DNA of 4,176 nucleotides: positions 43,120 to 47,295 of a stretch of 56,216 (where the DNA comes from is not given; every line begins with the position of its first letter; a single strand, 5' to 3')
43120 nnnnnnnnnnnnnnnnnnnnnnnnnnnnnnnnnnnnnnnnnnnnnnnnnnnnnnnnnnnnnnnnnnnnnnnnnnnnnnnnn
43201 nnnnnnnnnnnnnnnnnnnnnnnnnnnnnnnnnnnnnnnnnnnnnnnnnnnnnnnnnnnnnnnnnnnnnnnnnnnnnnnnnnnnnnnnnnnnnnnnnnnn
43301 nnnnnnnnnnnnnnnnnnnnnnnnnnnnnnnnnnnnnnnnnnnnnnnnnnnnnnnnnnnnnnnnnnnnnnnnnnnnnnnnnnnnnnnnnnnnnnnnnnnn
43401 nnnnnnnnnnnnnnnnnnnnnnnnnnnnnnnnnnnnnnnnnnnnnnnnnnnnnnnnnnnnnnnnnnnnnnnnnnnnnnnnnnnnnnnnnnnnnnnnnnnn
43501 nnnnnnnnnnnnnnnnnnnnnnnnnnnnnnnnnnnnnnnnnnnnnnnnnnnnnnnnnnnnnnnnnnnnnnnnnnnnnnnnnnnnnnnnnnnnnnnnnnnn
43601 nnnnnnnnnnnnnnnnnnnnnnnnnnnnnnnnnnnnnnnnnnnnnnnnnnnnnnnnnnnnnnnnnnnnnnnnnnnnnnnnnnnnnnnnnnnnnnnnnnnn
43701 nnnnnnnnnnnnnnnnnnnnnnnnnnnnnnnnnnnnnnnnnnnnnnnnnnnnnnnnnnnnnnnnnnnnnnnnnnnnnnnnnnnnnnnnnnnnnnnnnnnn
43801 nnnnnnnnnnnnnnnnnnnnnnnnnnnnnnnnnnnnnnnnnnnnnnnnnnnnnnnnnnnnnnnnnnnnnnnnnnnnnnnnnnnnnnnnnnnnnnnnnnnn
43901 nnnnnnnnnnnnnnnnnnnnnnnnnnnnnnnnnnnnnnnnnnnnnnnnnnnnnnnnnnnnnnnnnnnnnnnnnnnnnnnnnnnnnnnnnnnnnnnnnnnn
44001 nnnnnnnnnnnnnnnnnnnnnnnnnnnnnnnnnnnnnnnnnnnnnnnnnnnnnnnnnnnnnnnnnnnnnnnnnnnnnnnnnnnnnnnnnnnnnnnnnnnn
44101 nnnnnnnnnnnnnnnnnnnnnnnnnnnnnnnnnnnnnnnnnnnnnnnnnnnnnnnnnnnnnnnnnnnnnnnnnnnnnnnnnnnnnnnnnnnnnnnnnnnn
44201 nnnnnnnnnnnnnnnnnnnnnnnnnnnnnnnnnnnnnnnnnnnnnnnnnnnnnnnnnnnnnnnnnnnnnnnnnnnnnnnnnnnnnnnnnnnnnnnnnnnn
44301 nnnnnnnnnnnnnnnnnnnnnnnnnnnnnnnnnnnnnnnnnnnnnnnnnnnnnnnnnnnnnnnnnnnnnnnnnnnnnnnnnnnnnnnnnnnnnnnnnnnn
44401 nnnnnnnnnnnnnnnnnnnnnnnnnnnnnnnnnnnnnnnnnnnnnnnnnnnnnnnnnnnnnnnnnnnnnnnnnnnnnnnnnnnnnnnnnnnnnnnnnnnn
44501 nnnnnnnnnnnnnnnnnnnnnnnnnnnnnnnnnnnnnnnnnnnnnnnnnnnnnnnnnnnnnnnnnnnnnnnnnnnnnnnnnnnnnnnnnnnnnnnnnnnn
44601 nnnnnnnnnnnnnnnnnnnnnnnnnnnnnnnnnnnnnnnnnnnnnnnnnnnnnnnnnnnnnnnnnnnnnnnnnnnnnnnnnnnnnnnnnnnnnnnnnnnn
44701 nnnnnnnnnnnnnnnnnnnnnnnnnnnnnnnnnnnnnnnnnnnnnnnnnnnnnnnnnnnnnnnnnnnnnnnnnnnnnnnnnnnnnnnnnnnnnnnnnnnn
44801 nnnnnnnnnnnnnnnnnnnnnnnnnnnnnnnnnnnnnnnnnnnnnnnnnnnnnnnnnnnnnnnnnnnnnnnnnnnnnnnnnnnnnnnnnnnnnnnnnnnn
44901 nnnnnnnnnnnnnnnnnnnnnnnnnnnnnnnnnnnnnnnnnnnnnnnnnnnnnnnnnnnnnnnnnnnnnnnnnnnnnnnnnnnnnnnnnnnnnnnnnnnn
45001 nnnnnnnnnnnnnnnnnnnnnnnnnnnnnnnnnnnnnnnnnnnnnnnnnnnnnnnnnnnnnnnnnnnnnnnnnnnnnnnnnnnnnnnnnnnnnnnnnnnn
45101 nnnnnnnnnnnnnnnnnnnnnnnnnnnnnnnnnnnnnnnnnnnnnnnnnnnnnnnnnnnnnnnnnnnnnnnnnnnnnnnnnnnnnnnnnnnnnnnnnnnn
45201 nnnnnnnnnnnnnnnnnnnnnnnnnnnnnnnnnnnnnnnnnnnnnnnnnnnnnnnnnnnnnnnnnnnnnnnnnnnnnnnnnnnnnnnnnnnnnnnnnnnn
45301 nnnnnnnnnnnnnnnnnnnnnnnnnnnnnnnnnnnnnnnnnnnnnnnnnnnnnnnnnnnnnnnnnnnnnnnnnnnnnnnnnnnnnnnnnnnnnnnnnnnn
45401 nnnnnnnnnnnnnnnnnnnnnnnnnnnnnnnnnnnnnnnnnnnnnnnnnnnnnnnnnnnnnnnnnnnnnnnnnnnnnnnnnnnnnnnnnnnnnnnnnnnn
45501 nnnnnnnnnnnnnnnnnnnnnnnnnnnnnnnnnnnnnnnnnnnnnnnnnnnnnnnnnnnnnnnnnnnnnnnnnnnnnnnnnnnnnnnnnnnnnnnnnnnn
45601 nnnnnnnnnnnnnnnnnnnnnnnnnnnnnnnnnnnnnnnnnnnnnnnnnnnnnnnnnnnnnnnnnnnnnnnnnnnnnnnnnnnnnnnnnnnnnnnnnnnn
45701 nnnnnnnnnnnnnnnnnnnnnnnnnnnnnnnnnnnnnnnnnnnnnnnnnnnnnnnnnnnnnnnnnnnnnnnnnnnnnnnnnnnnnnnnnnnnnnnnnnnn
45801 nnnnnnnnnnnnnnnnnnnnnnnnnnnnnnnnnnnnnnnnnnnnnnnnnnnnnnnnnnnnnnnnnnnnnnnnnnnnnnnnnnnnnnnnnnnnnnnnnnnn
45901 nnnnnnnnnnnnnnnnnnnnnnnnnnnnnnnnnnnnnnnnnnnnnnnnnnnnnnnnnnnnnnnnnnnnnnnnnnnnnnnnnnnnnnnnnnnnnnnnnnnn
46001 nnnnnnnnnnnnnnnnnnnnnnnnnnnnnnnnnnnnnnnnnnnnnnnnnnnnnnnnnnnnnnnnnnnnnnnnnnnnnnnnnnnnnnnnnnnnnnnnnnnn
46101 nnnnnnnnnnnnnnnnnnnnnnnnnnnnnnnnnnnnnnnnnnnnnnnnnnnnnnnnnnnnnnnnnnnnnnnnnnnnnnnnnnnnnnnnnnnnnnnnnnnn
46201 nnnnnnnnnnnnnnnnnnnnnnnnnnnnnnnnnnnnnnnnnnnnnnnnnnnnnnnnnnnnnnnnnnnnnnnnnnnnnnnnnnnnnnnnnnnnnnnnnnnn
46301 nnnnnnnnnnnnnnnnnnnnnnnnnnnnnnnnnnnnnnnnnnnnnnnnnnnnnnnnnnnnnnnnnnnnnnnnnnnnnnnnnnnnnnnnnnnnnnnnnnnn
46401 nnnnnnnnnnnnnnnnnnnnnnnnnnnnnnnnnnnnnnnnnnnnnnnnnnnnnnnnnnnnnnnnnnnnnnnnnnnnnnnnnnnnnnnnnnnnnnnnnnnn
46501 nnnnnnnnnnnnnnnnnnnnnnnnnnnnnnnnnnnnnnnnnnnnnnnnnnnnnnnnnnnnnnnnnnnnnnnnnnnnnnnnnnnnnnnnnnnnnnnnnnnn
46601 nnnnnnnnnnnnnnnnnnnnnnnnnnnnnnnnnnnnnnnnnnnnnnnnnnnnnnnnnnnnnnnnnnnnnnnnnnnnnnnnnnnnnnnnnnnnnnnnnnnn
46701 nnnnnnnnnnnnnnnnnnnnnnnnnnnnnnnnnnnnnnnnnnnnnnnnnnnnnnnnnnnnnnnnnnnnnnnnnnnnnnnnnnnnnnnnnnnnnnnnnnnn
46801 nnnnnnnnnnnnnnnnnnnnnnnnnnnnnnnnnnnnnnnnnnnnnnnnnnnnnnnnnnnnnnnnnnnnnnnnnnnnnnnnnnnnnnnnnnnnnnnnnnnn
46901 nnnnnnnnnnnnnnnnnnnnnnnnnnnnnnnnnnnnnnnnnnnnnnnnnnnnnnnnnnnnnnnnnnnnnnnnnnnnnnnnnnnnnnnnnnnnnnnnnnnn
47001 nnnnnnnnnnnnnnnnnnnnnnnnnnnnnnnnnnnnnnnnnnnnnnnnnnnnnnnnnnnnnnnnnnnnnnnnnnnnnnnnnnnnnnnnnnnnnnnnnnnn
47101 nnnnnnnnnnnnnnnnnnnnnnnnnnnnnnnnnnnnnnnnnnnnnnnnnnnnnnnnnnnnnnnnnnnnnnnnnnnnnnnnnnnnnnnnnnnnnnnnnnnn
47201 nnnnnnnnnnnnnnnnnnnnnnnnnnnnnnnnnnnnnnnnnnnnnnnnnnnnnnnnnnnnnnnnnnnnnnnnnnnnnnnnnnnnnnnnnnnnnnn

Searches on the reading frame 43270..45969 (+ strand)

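Call 30: search_protein_families(library=pfam, proteins=[window:43270-45969:+], max_evalue=0.001)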
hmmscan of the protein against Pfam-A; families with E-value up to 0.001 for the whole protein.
window:43270-45969:+ (899 aa): 3 families
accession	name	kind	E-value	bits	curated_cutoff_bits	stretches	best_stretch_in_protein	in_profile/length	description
PF13458.12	Peripla_BP_6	-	7e-63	213.8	31.7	2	160-485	1-323/343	Periplasmic binding protein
PF01094.35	ANF_receptor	-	3.7e-35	122.1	25.4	2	181-500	3-350/353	Receptor family ligand binding region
PF13433.12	Peripla_BP_5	-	3.1e-06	27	27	0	310-475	152-311/363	Periplasmic binding protein domain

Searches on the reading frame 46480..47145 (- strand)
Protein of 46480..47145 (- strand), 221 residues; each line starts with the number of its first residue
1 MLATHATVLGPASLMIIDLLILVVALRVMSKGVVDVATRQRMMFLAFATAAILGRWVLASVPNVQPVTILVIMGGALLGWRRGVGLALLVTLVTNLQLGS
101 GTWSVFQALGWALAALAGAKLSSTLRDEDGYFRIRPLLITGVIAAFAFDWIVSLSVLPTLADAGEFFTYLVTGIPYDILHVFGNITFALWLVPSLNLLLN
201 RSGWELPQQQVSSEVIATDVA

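Call 30: search_protein_families(library=pfam, proteins=[window:46480-47145:-], max_evalue=0.001)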
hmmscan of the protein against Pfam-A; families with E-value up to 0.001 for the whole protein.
window:46480-47145:- (221 aa): 1 family
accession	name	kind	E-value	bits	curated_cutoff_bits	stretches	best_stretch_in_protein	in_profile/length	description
PF20221.3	DUF6580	-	2.5e-06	28.2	27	1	40-198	6-155/162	Family of unknown function (DUF6580)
